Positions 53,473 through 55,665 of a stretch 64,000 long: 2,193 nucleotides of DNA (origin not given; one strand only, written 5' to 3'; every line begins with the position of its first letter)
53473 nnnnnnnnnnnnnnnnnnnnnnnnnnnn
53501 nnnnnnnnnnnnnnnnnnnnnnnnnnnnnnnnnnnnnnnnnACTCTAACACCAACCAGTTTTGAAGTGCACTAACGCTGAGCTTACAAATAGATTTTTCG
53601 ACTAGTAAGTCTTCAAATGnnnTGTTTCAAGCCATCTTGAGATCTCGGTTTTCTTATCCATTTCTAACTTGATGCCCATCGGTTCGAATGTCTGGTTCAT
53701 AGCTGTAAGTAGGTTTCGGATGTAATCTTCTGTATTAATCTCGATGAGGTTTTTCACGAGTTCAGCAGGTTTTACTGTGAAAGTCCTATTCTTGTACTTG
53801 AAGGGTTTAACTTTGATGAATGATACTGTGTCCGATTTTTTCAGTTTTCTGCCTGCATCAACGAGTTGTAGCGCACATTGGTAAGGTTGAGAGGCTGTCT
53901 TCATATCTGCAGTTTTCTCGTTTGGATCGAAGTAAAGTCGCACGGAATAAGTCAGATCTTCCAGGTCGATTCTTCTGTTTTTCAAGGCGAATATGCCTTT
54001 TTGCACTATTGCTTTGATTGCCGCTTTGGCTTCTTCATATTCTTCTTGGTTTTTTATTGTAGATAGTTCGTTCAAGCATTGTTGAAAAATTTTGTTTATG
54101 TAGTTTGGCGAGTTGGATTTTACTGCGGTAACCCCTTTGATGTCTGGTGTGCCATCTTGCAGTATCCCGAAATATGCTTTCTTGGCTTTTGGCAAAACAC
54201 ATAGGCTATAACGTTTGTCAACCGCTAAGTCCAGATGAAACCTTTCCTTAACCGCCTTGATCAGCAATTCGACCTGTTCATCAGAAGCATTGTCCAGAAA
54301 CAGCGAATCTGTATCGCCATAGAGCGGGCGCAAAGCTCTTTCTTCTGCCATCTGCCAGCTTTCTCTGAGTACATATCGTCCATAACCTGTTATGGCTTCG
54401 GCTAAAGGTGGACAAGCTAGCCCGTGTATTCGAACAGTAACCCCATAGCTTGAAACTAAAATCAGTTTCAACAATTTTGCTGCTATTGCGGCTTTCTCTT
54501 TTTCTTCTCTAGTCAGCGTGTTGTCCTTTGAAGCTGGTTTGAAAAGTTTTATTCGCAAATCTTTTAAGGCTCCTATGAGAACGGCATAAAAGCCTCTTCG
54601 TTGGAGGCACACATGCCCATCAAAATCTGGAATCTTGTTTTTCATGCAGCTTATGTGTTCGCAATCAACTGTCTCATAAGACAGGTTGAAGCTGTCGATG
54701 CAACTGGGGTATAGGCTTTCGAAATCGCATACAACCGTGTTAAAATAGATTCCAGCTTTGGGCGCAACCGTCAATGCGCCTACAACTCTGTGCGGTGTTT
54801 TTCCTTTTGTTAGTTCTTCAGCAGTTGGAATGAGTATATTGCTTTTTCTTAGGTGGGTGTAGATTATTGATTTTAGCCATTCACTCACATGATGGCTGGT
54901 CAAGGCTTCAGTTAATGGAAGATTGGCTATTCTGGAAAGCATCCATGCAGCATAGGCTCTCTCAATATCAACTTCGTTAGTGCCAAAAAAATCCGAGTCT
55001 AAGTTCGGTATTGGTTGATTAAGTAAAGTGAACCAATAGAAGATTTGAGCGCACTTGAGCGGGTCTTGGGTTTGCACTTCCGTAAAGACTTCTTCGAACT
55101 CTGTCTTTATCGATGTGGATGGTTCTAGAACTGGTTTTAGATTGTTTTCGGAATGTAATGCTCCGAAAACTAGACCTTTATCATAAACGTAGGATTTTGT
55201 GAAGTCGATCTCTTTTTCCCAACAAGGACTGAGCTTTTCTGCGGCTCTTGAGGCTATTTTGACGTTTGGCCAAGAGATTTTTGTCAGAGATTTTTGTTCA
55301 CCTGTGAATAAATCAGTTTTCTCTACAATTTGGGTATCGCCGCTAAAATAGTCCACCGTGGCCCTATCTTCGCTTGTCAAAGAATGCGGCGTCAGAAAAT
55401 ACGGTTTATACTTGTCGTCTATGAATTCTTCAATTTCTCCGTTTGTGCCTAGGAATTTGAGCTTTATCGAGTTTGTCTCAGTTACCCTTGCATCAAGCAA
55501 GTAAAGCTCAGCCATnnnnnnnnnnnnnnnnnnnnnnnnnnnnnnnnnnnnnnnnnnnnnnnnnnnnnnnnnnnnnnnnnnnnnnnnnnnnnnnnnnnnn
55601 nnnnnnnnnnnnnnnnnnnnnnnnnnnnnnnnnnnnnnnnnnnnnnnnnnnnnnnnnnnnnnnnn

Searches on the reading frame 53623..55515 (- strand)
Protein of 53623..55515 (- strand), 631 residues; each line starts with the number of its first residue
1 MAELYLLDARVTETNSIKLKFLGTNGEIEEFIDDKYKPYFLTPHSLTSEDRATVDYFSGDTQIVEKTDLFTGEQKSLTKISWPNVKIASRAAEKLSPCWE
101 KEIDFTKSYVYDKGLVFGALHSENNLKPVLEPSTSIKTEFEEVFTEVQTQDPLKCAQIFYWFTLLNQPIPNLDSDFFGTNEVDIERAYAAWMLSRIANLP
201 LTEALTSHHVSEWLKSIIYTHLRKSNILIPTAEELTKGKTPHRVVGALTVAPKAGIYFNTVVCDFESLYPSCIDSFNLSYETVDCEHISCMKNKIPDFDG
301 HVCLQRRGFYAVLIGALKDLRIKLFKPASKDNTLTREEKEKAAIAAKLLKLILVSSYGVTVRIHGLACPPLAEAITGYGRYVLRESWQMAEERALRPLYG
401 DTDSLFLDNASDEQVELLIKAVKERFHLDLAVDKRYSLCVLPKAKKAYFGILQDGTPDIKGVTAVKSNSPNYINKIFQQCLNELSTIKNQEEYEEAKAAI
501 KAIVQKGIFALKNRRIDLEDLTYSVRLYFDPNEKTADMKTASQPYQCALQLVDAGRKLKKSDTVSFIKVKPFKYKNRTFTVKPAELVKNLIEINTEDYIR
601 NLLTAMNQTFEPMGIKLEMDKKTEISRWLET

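Call 39: find_related_loci(query=window:53623-55515:-, collection=genome_contigs, flank=100)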
Query window:53623-55515:- (631 aa) in genome_contigs; peptide patterns used: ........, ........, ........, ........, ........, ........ (x = any residue, [..] = any of these).
32 stretches matched a pattern; 2 encode a relative of the query (tblastn E <= 1e-3); 2 distinct loci.
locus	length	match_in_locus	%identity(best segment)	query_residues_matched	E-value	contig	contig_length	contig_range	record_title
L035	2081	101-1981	66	1-627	0e+0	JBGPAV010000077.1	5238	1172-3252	MAG: Candidatus Bathyarchaeia archaeon isolate OBJ_0618_130150_120 k141_562734_length_5238_cov_15.6994, whole genome sho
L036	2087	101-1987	66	1-629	0e+0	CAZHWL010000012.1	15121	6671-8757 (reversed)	MAG TPA_asm: uncultured Candidatus Bathyarchaeia archaeon isolate SRP080215_co1_134 genome assembly, contig: NODE_3176_l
